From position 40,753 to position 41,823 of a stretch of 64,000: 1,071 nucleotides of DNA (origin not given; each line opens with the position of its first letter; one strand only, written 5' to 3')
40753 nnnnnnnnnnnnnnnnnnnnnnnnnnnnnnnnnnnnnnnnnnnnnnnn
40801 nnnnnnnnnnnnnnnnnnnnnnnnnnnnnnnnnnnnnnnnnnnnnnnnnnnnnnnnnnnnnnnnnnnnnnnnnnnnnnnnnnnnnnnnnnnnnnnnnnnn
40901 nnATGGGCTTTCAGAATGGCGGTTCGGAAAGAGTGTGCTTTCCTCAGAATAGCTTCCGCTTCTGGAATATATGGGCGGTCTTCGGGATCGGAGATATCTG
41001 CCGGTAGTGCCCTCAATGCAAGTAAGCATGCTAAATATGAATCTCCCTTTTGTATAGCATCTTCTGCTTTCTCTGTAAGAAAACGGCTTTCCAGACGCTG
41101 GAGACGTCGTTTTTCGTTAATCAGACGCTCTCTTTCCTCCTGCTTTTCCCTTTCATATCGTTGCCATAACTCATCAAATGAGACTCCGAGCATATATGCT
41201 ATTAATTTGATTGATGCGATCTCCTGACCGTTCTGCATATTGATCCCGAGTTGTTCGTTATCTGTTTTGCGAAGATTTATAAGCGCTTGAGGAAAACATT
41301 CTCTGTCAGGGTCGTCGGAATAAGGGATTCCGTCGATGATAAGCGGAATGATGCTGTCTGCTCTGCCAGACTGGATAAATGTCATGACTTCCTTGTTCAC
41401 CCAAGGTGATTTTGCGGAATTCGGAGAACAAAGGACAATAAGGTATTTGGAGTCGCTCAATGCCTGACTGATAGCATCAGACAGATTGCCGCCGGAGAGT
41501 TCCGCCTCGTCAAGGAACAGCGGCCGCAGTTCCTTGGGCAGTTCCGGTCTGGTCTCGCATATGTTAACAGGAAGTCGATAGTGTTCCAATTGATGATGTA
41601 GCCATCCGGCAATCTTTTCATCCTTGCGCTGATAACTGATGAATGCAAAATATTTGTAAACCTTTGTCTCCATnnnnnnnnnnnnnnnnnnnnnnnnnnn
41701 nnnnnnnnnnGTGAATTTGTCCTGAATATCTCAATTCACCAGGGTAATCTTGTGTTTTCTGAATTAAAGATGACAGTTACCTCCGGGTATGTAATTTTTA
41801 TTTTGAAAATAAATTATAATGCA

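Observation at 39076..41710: Stand-alone TIR - coiled-coil - 14x WD40 protein: candidate NADase-type sensor/effector without a STAND NTPase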

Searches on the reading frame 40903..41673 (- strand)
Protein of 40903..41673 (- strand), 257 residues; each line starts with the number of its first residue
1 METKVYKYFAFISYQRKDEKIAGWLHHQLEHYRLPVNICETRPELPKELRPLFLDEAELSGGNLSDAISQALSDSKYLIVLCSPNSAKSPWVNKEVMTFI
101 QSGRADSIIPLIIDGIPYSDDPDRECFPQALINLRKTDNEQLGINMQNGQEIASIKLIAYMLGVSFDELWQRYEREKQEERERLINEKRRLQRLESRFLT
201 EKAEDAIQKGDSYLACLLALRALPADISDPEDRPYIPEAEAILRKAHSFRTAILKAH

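Call 6: search_protein_families(library=pfam, proteins=[window:40903-41673:-], max_evalue=1)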
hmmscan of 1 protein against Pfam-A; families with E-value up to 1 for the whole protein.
seq(257 aa): 3 families
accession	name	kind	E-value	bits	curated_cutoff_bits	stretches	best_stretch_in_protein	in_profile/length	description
PF13676.11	TIR_2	-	1.2e-17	65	28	1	11-122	2-98/122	TIR domain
PF08937.16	ThsB_TIR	-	8.4e-09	36.2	21.2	1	11-103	1-87/100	Thoeris protein ThsB, TIR-like domain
PF01582.25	TIR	-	2.8e-07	30.9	21.3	1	51-140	31-123/179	TIR domain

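Call 7: search_solved_structures(query=window:40903-41673:-, max_evalue=10, show_alignments=3)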
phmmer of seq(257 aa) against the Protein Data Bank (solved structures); distinct sequences matched with E-value up to 10: 31.
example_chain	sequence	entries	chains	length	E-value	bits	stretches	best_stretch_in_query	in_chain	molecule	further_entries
7jlv_A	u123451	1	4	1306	0.05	16.2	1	52-113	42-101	Disease resistance protein Roq1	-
9tzw_A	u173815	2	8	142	0.051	16.2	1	52-120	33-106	NAD(+) hydrolase SARM1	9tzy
7jlu_A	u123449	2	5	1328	0.052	16.2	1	52-113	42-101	Disease resistance protein Roq1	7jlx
9mw1_B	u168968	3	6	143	0.052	16.2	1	52-120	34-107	NAD(+) hydrolase SARM1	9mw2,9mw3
10rb_A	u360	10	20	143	0.052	16.2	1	52-120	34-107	NAD(+) hydrolase SARM1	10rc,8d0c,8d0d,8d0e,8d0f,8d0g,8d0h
10ra_A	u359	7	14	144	0.053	16.2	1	52-120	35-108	Sterile alpha and TIR motif-containing protein 1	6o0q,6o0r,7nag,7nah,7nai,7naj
6o0u_A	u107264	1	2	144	0.056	16.1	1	52-120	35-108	Sterile alpha and TIR motif-containing protein 1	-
9hq0_A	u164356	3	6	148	0.057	16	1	52-120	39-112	NAD(+) hydrolase SARM1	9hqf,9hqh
9m0n_A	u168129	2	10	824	0.061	16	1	61-117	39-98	Tetratricopeptide repeat protein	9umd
6wt6_A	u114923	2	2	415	0.095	15.3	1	55-123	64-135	Metazoan TIR-STING fusion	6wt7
3jrn_A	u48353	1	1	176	0.12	15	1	47-110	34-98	AT1G72930 protein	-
6o0v_A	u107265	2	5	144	0.49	13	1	52-120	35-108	Sterile alpha and TIR motif-containing protein 1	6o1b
9sob_W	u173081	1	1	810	0.53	12.9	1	178-233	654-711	Nuclear pore complex protein NUP88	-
3ub4_A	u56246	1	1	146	0.53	12.9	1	59-113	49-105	Toll/interleukin-1 receptor domain-containing adapter protein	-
2ndh_A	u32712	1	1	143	0.54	12.8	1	59-116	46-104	Toll/interleukin-1 receptor domain-containing adapter protein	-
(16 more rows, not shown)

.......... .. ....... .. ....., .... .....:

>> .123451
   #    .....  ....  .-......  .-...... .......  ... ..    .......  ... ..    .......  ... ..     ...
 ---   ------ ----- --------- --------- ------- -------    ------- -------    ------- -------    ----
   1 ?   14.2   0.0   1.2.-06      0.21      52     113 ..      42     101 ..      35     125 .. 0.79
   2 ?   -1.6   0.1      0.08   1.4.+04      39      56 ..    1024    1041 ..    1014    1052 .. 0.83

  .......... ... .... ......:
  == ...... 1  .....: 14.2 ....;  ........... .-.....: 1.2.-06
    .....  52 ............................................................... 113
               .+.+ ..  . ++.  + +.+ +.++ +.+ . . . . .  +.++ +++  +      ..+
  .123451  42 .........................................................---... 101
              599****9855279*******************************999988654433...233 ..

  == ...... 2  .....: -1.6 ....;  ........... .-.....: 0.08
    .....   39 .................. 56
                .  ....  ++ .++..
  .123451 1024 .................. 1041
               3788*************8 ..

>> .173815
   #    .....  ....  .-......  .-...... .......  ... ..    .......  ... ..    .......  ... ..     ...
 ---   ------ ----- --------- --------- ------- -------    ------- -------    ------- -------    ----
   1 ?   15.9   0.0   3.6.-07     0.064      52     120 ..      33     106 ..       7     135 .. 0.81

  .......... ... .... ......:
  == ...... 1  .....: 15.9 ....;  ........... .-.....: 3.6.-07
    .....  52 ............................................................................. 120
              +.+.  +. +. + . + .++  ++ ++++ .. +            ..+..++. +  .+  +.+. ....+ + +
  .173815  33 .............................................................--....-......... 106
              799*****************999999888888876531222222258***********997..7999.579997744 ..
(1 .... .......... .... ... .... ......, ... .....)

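Call 43: search_protein_representatives(protein=window:40924-41673:-)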
Query: 250 residues. Proteins with E-value up to 0.001 (for the whole library): 12602; up to 1e-10: 9529; up to 1e-30: 1531. The best 150 are listed.
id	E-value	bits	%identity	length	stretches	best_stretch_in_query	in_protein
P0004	5.1e-120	415.7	74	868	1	1-247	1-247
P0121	4.0e-95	334.2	62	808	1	4-246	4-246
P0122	4.2e-90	317.8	64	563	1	5-244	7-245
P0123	1.0e-89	316.5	63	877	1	6-249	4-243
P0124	6.3e-88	310.7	63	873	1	5-249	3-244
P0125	2.9e-86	305.2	59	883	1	6-245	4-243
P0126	3.3e-86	305.0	59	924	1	1-243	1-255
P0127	3.3e-85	301.7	62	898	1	6-243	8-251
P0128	1.5e-84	299.6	61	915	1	6-246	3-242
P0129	3.1e-84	298.6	61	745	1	5-246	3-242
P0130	4.4e-84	298.1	44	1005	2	7-193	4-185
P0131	1.6e-83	296.2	56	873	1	4-245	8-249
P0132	2.2e-83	295.8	60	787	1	2-246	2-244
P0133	1.4e-82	293.2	58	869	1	5-245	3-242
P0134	4.3e-82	291.6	59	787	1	5-246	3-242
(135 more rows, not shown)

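Call 46: find_related_loci(query=A2, collection=viral_contigs, flank=10000)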
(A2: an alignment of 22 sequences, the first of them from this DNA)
Query A2 (252 aa) in viral_contigs; peptide patterns used: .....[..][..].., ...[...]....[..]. (x = any residue, [..] = any of these).
10 stretches matched a pattern, but none encodes a relative of the query by tblastn (E <= 1e-3).

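Call 47: find_related_loci(query=A2, collection=metagenome_contigs, flank=8000)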
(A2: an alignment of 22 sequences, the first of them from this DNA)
Query A2 (252 aa) in metagenome_contigs; peptide patterns used: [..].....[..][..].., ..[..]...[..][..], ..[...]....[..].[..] (x = any residue, [..] = any of these).
600 stretches matched a pattern (row limit reached: there are more); 530 encode a relative of the query (tblastn E <= 1e-3); the best 80 are kept; 80 distinct loci.
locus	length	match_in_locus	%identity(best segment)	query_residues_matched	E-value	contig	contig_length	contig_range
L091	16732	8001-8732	56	5-248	8e-86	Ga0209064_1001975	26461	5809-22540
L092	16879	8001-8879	45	4-252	2e-71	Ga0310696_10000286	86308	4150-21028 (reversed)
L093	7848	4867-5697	48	7-252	2e-69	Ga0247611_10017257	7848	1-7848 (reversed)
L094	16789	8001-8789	44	7-246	2e-69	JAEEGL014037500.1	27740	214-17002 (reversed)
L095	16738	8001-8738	46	6-252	1e-68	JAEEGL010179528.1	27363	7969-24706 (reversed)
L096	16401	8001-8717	52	7-252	5e-68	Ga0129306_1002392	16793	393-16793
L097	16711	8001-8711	53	8-246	3e-68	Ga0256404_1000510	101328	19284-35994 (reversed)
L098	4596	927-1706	47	4-246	6e-68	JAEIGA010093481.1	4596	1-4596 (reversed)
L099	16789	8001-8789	44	6-248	5e-67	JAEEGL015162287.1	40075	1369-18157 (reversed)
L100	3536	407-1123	47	7-247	1e-67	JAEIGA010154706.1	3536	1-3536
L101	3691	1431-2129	50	7-246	2e-66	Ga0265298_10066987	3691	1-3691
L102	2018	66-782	48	7-252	2e-67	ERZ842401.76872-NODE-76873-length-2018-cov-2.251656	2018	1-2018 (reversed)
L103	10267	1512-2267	54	6-252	5e-65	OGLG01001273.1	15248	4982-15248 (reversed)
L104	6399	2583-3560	58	3-246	3e-65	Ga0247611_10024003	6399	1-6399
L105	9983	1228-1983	54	6-252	5e-65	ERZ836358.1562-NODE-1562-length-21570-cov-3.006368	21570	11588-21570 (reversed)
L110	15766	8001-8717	47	7-252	2e-63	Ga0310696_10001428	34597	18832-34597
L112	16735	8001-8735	49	1-252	5e-63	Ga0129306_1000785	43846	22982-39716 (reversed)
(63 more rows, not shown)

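Call 56: search_protein_families(library=pfam, proteins=[L093:3572-4834:+, L094:10663-11787:+, L095:13519-14475:+, L101:140-1339:+, L110:5040-7172:+, L112:10563-13142:+, L095:6121-6831:+, L096:10190-10906:+, L099:5277-7118:+], max_evalue=0.01)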
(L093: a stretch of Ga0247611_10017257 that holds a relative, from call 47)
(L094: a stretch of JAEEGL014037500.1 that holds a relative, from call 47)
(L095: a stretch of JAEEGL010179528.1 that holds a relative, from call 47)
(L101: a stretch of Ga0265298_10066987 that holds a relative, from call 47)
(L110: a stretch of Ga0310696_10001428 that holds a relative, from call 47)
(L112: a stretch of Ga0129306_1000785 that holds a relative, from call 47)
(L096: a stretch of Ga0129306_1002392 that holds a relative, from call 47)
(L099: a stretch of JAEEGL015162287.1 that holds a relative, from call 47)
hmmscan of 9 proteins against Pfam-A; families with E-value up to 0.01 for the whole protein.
L093:3572-4834:+ (420 aa): 2 families
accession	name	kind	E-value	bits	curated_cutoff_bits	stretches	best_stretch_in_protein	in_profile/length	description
PF13676.11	TIR_2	-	5e-15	56.5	28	1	5-117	1-108/122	TIR domain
PF08937.16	ThsB_TIR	-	0.003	18.4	21.2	1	6-95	1-97/100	Thoeris protein ThsB, TIR-like domain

L094:10663-11787:+ (374 aa): 4 families
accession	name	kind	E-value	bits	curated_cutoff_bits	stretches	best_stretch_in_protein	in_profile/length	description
PF03781.23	FGE-sulfatase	-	4.5e-46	158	23.3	1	158-371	4-254/255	Sulfatase-modifying factor enzyme 1-like domain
PF13676.11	TIR_2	-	1.1e-20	74.8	28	1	11-119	1-109/122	TIR domain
PF01582.25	TIR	-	0.00018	21.8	21.3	1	9-84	2-79/179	TIR domain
PF08937.16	ThsB_TIR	-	0.00073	20.3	21.2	1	54-100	52-98/100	Thoeris protein ThsB, TIR-like domain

L095:13519-14475:+ (318 aa): 4 families
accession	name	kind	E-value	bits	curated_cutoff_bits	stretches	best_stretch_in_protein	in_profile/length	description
PF08238.18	Sel1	-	6e-28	96.7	30.7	3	230-263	1-34/36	Sel1 repeat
PF13676.11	TIR_2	-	3.6e-12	47.3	28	1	7-124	1-111/122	TIR domain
PF13432.12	TPR_16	-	0.00021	22.1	32.7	1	166-226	1-59/65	Tetratricopeptide repeat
PF13424.12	TPR_12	-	0.0021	18.6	30.1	0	211-241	23-56/77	Tetratricopeptide repeat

L101:140-1339:+ (399 aa): 11 families
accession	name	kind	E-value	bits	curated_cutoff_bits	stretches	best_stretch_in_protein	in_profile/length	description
PF08238.18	Sel1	-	6.1e-62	204.3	30.7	6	319-352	3-36/36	Sel1 repeat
PF13676.11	TIR_2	-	9.6e-19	68.5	28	1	7-124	1-118/122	TIR domain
PF12895.13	ANAPC3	-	2.2e-07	31.5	27.2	0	264-328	4-67/82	Anaphase-promoting complex, cyclosome, subunit 3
PF13174.12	TPR_6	-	1.4e-05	25.9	26.3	0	357-386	4-29/33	Tetratricopeptide repeat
PF20308.4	TPR-S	-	1.5e-05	26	27.6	0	156-242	1-88/102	Tetratricopeptide Repeats-Sensor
PF25062.1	ARM_TT21_N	-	1.8e-05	25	40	0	297-366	112-179/222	Tetratricopeptide repeat protein 21 N-terminal ARM repeat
PF13424.12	TPR_12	-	2.2e-05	25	30.1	0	299-349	17-73/77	Tetratricopeptide repeat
PF01582.25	TIR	-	0.00013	22.3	21.3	1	4-85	1-83/179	TIR domain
PF08937.16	ThsB_TIR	-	0.00059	20.6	21.2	1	44-97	45-98/100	Thoeris protein ThsB, TIR-like domain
PF23310.1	TPR_27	-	0.0042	17.2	27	0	149-200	37-88/110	Plant tetratrico peptide repeats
PF13432.12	TPR_16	-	0.0063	17.4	32.7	0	264-312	12-58/65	Tetratricopeptide repeat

L110:5040-7172:+ (710 aa): 1 family
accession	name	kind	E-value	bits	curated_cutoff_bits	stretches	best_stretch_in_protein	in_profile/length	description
PF20703.3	nSTAND1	-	5.6e-19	69.5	27.1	1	6-466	2-369/379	Novel STAND NTPase 1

L112:10563-13142:+ (859 aa): 10 families
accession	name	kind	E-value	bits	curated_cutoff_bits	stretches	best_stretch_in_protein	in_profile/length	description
PF13374.12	TPR_10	-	6.9e-12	45.4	27.5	1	334-366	3-35/42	Tetratricopeptide repeat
PF13424.12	TPR_12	-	1.8e-08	34.9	30.1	0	334-366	4-36/77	Tetratricopeptide repeat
PF07719.23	TPR_2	-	3.6e-08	33.4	27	0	334-364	2-32/34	Tetratricopeptide repeat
PF13176.12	TPR_7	-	3.6e-08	33.3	27.9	1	335-367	1-33/36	Tetratricopeptide repeat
PF00515.34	TPR_1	-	1.8e-06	27.9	27.8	0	334-364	2-32/34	Tetratricopeptide repeat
PF13181.12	TPR_8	-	5.9e-06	26.5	25.7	1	334-364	2-32/34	Tetratricopeptide repeat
PF14559.12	TPR_19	-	1.6e-05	25.6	25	0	334-356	26-48/68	Tetratricopeptide repeat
PF13620.12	CarboxypepD_reg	-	9e-05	23.2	32.3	1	33-87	2-63/82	Carboxypeptidase regulatory-like domain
PF24885.1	TPR_NPHP3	-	0.0017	18.3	100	0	585-651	156-218/239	Nephrocystin-3 TPR domain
PF13428.12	TPR_14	-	0.0026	18.7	23.5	0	334-363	2-31/44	Tetratricopeptide repeat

L095:6121-6831:+ (236 aa): 2 families
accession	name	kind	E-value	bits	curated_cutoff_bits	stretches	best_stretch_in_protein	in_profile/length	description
PF13367.11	PrsW-protease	-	5.2e-36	124.5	23.5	1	29-209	1-193/196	PrsW family intramembrane metalloprotease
PF12794.12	MscS_TM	-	0.0087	15.4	28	1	136-183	197-244/339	Mechanosensitive ion channel inner membrane domain 1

L096:10190-10906:+ (238 aa): 1 family
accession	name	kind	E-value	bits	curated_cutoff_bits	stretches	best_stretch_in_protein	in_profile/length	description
PF13367.11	PrsW-protease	-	1.2e-38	133.1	23.5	1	29-210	1-193/196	PrsW family intramembrane metalloprotease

L099:5277-7118:+ (613 aa): 0 families

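Call 58: predict_structure(alignment_id=A2)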
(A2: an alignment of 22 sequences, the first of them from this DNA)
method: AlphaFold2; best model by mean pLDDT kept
length: 252 residues; sequences in the alignment: 22
mean_pLDDT: 87.3   pTM: 0.71
mean pLDDT of the five models: 87.3, 85.3, 84.0, 84.0, 83.9
residues with pLDDT >= 90: 146; 70-90: 91; 50-70: 10; < 50: 5
segments of 3 or more residues with pLDDT < 50: none
pLDDT, mean of each block of 10 residues (from residue 1): 70 90 90 81 79 65 72 91 93 92 92 93 94 89 87 91 89 89 90 93 95 95 87 88 92 68
secondary structure, 60 per line:
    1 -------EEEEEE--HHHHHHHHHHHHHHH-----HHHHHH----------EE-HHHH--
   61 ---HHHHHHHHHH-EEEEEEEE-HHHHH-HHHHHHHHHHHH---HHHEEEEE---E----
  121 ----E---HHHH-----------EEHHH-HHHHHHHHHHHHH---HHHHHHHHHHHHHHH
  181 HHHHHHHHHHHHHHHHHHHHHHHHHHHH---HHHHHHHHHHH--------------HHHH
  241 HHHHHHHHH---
elements in order: E8-13 H16-30 H36-41 H55-58 H64-73 E75-82 H84-88 H90-101 E108-112 H129-132 H150-162 H166-208 H212-222 H237-249

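Call 61: fold_search(model_id=the predicted structure, library=pdb)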
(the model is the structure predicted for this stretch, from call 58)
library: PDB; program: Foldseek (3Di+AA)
matches with E <= 10: 939; with E <= 0.001: 29
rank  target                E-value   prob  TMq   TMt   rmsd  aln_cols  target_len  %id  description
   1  8d0g_B                6.1e-06  1.00  0.41  0.70   4.2       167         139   23  Human SARM1 TIR domain bound to NB-3-ADPRP (released 2022-09-21)
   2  9mw1_B                2.2e-05  1.00  0.41  0.71   3.9       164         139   23  Structure of SARM1 TIR domain bound to G8758 (released 2026-02-04)
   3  9ugj_F                2.9e-05  1.00  0.40  0.69   4.0       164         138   21  Structure of SARM1 bound to SIR3-ADPR (released 2026-02-18)
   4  7uxu_A                3.6e-05  1.00  0.38  0.68   7.1       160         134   21  CryoEM structure of the TIR domain from AbTir in complex with 3AD (released 2022-09-07)
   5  8p2m_B                4.0e-05  1.00  0.40  0.17   6.6       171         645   17  C. elegans TIR-1 protein. (released 2023-09-06)
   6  6o0u_A                4.3e-05  1.00  0.41  0.69   4.3       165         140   22  Crystal structure of the TIR domain H685A mutant from human SARM1 (released 2019-09-04)
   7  9mw2_A                5.4e-05  1.00  0.41  0.74   4.1       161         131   24  Structure of SARM1 TIR domain bound to G6831 (released 2026-02-04)
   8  9mw2_B                6.0e-05  1.00  0.41  0.72   4.0       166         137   23  Structure of SARM1 TIR domain bound to G6831 (released 2026-02-04)
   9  6o0q_A                8.5e-05  1.00  0.41  0.69   4.2       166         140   24  Crystal structure of the TIR domain from human SARM1 in complex with ribose (released 2019-09-04)
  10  9ugj_H                1.0e-04  1.00  0.42  0.73   4.5       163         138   21  Structure of SARM1 bound to SIR3-ADPR (released 2026-02-18)
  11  8qlp_E                1.3e-04  1.00  0.43  0.27   5.5       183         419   18  CryoEM structure of the RNA/DNA bound SPARTA (BabAgo/TIR-APAZ) tetrameric complex (released 2024-01-31)
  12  5uzb_A                1.4e-04  1.00  0.41  0.67   5.3       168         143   18  Cryo-EM structure of the MAL TIR domain filament (released 2017-07-26)
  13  7cm7_A                1.5e-04  1.00  0.40  0.18   4.4       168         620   21  NAD+-bound Sarm1 E642A in the self-inhibited state (released 2020-10-21)
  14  7cm6_A                1.7e-04  1.00  0.38  0.17   4.4       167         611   21  NAD+-bound Sarm1 in the self-inhibited state (released 2020-10-21)
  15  7nux                  2.7e-04  1.00  0.39  0.57   6.5       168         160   18  Crystal structure of the TIR domain of human TLR1 (crystallised without ZN2+ ions) (released 2021-08-25)
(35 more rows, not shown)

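Call 68: search_protein_families(library=pfam, proteins=[L099:5277-7118:+], max_evalue=0.05)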
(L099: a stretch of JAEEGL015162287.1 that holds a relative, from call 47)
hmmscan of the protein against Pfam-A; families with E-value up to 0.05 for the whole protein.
L099:5277-7118:+ (613 aa): 1 family
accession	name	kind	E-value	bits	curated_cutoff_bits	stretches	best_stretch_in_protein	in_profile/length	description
PF10330.14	Stb3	-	0.029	14.8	25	0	212-257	11-56/90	Putative Sin3 binding protein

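Call 77: search_solved_structures(query=A2, max_evalue=0.01, show_alignments=2)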
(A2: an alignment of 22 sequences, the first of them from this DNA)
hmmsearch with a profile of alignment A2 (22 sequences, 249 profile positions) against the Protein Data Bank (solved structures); distinct sequences matched with E-value up to 0.01: 20.
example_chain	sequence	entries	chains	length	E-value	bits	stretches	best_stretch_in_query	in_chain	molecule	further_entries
9m0n_A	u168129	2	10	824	2.9e-05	26.8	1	62-120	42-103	Tetratricopeptide repeat protein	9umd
3jrn_A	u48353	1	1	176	8.3e-05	25.2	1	44-109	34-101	AT1G72930 protein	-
7jlv_A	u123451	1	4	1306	9.9e-05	25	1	50-134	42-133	Disease resistance protein Roq1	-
7jlu_A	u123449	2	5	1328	0.0001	24.9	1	50-134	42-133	Disease resistance protein Roq1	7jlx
7uxr_A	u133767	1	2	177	0.00024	23.7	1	43-109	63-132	TIR domain protein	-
3ozi_A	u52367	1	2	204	0.00041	23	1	49-134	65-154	L6tr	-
7vu8_B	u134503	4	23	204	0.0005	22.7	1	50-134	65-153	Flax rust resistance protein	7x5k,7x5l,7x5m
4lzp_B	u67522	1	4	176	0.001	21.7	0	49-109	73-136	Putative uncharacterized protein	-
6wt6_A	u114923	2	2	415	0.0011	21.6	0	49-113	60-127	Metazoan TIR-STING fusion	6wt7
9tzw_A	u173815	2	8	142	0.0021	20.6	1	49-115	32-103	NAD(+) hydrolase SARM1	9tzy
10ra_A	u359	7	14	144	0.0022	20.6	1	49-114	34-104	Sterile alpha and TIR motif-containing protein 1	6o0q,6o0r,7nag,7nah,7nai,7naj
9mw1_B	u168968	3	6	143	0.0022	20.6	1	49-115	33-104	NAD(+) hydrolase SARM1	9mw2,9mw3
10rb_A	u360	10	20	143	0.0022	20.6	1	49-115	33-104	NAD(+) hydrolase SARM1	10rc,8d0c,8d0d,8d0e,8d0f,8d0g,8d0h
5ku7_A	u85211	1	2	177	0.0022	20.5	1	50-132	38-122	TIR-NB-LRR type resistance protein RPV1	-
6o0u_A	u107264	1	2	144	0.0023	20.5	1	50-114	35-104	Sterile alpha and TIR motif-containing protein 1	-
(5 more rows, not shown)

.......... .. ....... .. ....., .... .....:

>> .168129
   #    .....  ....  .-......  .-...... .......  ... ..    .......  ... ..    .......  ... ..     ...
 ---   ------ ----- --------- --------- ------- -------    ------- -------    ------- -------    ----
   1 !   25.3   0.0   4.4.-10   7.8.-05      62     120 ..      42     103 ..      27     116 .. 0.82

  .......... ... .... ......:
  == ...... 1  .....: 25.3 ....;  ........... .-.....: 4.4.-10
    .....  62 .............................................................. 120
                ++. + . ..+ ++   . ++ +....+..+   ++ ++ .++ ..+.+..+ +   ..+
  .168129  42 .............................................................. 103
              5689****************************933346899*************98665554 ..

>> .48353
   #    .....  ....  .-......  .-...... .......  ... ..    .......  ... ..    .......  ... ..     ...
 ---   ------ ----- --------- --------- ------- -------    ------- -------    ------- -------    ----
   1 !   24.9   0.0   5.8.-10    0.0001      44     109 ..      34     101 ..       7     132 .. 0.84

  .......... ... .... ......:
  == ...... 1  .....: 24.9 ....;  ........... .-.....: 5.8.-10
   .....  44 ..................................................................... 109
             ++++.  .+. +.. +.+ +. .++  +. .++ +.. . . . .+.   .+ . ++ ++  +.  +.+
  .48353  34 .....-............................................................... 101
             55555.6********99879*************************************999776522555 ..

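Call 89: search_dna_similar(query=window:40918-41673:-, collection=phages, mode=protein, max_evalue=0.00001, max_rows=10)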
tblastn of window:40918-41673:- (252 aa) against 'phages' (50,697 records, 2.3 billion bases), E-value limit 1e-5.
No match.
